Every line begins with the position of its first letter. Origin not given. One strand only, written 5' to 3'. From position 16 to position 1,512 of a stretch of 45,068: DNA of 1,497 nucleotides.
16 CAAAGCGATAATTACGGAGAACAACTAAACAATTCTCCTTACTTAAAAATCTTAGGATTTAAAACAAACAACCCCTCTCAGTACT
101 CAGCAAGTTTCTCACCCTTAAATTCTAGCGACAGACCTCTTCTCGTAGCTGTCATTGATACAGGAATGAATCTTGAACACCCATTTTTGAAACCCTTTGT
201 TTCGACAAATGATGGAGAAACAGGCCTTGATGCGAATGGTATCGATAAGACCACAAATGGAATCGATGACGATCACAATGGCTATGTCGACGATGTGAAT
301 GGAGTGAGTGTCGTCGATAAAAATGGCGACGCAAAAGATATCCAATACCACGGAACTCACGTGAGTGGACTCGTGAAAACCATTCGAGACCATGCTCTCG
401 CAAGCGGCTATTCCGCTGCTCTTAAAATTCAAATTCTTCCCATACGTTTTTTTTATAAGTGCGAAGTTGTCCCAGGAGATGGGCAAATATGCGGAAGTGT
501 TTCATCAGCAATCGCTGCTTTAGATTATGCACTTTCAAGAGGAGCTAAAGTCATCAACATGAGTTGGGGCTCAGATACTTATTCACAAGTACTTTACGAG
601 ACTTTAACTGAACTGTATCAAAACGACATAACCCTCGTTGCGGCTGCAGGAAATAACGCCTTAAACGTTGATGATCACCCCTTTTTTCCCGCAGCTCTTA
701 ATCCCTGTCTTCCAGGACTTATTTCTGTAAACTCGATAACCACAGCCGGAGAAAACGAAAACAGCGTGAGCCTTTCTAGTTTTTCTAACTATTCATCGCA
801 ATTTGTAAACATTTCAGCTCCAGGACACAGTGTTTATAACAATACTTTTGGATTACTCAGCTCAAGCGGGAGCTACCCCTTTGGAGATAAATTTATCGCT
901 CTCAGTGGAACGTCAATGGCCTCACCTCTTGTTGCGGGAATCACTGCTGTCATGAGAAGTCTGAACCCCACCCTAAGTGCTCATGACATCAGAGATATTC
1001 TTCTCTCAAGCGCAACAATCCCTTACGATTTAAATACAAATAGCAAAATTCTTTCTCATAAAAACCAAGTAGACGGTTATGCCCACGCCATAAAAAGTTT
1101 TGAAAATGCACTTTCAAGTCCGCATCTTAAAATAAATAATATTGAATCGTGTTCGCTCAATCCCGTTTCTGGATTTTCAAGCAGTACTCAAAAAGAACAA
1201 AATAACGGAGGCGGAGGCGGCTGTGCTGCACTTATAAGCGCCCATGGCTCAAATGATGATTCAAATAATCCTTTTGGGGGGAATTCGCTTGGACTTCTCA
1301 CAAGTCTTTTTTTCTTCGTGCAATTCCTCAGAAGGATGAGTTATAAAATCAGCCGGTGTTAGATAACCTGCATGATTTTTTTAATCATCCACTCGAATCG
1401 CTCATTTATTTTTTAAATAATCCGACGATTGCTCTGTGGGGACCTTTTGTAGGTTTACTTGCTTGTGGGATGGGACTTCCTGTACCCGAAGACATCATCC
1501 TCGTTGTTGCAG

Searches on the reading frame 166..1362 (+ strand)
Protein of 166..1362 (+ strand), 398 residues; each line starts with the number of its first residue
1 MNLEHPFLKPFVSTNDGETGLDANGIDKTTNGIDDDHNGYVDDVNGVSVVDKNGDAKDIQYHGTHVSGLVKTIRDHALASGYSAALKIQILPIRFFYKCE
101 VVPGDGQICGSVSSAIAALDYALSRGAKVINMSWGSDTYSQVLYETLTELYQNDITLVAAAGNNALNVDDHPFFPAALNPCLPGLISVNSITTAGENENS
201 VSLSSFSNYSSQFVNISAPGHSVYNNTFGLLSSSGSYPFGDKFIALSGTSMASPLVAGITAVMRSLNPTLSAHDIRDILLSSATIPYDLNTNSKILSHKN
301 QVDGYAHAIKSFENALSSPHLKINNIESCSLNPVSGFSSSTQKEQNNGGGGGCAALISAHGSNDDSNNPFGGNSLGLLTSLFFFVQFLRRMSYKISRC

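Call 32: find_encoding_contigs(protein=window:166-1362:+, flank=10000, max_places=1)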
Protein window:166-1362:+ (398 aa): no gene with exactly this product is on record in the collection.
